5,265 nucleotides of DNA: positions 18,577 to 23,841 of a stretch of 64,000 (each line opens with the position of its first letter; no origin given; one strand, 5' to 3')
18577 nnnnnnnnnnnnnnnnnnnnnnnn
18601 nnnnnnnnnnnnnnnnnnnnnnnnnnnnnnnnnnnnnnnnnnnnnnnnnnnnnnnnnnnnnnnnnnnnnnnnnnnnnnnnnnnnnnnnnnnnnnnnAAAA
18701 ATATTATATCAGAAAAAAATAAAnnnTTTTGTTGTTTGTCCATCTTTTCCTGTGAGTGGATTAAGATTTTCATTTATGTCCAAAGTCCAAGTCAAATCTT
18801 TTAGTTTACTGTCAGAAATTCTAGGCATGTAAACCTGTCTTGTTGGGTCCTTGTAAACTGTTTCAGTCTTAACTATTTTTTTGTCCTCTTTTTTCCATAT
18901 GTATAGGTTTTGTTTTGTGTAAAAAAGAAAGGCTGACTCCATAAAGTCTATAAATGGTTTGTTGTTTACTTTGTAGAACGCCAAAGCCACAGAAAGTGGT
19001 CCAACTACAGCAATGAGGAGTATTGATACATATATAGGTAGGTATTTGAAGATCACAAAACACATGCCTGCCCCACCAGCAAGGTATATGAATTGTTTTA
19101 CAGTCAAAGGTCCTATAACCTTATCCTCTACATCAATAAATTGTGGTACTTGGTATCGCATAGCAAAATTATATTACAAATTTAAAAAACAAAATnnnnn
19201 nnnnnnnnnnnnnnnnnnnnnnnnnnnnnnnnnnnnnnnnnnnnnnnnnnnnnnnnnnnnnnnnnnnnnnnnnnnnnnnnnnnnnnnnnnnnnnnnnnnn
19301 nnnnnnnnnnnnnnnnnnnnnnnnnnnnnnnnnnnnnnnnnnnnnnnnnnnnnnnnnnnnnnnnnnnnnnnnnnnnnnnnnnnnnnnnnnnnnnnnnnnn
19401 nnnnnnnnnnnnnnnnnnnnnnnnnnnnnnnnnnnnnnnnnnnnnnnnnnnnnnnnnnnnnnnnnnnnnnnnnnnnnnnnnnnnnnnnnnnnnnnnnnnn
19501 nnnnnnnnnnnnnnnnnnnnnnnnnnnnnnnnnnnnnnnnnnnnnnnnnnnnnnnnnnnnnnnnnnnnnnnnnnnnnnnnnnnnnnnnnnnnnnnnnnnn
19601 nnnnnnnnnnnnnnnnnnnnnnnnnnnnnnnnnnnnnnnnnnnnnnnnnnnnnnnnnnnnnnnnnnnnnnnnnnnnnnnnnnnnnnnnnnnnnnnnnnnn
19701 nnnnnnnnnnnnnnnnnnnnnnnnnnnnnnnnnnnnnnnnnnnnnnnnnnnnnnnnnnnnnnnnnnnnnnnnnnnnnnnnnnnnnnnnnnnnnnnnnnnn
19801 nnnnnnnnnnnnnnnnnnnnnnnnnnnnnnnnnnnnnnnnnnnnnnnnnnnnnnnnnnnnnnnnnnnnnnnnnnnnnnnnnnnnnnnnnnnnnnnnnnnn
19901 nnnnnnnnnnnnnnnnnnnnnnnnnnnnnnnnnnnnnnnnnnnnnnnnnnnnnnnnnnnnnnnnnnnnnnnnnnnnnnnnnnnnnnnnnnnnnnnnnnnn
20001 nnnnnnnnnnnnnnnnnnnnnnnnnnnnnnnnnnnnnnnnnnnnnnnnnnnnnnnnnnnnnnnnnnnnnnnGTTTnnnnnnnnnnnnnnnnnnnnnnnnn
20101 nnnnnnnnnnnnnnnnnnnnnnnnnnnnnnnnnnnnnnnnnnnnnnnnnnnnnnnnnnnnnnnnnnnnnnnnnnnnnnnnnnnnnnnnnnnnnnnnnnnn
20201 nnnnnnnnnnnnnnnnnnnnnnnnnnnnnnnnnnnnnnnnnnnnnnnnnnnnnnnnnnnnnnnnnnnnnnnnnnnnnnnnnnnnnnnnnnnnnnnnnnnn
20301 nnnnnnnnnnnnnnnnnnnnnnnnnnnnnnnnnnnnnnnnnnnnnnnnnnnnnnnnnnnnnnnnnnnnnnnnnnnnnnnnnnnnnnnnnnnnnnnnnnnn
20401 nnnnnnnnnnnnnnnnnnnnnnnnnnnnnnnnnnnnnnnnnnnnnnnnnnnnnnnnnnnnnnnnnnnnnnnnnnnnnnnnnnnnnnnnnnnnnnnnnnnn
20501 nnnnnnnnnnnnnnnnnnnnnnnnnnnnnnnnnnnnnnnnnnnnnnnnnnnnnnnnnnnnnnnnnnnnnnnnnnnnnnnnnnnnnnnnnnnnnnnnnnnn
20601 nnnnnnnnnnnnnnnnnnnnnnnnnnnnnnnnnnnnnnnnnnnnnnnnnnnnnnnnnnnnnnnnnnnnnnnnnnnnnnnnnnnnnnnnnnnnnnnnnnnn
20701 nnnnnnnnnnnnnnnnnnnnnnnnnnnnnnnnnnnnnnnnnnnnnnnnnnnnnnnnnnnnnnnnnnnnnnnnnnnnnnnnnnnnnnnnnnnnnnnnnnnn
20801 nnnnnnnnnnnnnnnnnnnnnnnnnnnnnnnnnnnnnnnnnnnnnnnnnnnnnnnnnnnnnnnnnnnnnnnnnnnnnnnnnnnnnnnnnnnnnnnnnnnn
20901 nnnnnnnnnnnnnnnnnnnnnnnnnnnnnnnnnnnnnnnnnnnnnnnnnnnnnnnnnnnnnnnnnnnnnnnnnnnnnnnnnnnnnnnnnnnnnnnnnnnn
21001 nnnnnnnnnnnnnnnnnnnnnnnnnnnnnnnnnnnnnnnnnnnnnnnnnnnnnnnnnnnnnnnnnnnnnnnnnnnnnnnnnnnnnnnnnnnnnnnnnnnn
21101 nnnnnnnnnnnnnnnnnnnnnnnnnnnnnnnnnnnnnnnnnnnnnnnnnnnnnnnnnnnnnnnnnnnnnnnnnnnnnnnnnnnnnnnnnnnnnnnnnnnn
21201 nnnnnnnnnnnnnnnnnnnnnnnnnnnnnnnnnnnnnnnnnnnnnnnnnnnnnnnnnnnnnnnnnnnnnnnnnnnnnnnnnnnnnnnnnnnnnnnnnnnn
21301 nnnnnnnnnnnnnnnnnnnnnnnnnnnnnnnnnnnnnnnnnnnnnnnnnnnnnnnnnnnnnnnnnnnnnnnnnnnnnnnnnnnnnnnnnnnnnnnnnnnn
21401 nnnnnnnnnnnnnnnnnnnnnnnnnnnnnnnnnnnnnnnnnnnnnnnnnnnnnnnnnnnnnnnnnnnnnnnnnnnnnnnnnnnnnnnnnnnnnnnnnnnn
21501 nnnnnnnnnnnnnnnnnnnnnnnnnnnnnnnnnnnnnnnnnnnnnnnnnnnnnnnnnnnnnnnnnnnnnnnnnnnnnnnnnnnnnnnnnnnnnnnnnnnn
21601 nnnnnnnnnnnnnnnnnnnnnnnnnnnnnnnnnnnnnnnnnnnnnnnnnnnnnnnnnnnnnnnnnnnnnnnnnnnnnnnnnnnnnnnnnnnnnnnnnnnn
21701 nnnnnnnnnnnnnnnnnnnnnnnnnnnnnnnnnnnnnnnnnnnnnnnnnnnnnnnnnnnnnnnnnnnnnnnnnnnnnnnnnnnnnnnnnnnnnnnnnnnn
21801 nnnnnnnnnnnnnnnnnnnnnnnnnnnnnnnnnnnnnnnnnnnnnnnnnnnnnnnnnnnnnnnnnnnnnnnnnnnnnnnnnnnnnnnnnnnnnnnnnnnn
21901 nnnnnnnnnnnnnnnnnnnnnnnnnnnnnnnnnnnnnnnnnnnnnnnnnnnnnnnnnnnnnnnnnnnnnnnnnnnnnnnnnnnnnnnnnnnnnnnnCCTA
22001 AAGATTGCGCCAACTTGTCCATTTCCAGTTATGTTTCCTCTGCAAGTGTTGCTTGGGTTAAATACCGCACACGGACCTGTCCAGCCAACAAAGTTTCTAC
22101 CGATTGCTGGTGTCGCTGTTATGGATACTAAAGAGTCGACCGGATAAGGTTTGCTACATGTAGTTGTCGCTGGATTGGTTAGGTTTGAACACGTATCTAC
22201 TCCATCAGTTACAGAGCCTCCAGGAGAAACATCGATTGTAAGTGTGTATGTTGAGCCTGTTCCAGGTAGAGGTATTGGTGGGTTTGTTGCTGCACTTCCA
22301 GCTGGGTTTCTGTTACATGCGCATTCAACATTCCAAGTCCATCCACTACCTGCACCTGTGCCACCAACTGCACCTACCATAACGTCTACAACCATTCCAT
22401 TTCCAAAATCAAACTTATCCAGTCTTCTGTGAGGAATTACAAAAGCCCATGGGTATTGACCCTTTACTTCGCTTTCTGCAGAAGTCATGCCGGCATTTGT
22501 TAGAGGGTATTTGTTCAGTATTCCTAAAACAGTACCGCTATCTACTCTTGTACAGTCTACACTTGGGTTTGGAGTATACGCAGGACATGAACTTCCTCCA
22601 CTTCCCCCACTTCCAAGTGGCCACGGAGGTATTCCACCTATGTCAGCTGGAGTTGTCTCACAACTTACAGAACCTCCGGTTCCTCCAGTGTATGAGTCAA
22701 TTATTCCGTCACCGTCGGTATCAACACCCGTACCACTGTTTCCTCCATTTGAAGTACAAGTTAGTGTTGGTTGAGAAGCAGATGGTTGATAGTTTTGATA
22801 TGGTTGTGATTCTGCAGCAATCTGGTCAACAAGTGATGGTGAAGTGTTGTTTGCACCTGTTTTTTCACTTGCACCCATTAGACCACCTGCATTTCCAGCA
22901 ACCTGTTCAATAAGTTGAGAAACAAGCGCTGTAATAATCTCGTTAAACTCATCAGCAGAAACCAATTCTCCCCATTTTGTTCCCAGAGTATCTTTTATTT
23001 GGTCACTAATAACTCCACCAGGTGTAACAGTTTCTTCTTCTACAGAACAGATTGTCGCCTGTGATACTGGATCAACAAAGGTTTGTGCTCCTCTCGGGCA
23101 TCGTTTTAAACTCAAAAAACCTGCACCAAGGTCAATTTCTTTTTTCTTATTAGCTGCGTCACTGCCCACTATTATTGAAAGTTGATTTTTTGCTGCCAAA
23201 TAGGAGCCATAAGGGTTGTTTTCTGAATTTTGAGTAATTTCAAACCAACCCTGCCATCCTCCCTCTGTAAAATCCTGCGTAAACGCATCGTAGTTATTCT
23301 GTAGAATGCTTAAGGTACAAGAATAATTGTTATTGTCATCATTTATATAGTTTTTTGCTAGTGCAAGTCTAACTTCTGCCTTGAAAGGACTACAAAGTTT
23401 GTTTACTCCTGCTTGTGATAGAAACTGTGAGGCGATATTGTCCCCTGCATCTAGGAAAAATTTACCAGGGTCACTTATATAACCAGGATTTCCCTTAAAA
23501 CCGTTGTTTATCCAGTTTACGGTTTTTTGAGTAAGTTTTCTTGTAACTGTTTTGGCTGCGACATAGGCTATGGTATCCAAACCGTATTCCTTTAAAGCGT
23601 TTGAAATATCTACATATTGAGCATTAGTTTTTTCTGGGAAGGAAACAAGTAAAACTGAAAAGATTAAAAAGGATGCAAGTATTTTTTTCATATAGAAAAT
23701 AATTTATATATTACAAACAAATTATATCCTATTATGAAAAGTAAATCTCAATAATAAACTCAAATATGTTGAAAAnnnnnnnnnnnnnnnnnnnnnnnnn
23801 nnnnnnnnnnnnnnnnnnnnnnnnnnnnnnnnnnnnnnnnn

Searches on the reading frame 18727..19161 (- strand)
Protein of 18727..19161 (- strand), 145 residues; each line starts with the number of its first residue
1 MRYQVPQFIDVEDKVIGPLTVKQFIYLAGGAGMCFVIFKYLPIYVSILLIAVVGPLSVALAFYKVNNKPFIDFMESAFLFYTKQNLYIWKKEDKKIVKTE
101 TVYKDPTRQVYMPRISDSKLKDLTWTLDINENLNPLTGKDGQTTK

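Call 15: search_protein_families(library=pfam, proteins=[window:18727-19161:-], max_evalue=0.01)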
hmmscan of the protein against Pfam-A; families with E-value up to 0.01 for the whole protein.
window:18727-19161:- (145 aa): 2 families
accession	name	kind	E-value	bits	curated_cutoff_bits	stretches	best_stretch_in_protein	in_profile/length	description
PF12666.12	PrgI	-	1.5e-09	38.7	27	1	6-81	3-82/91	PrgI family protein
PF12648.12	TcpE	-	0.00011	23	29.9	1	18-86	23-93/100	TcpE family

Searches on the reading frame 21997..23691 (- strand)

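Call 15: search_protein_families(library=pfam, proteins=[window:21997-23691:-], max_evalue=0.01)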
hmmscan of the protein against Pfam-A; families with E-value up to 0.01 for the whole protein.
window:21997-23691:- (565 aa): 1 family
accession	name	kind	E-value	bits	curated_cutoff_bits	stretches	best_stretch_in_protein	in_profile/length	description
PF18998.6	Flg_new_2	-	0.00026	21.3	23.6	1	509-549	12-54/73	Divergent InlB B-repeat domain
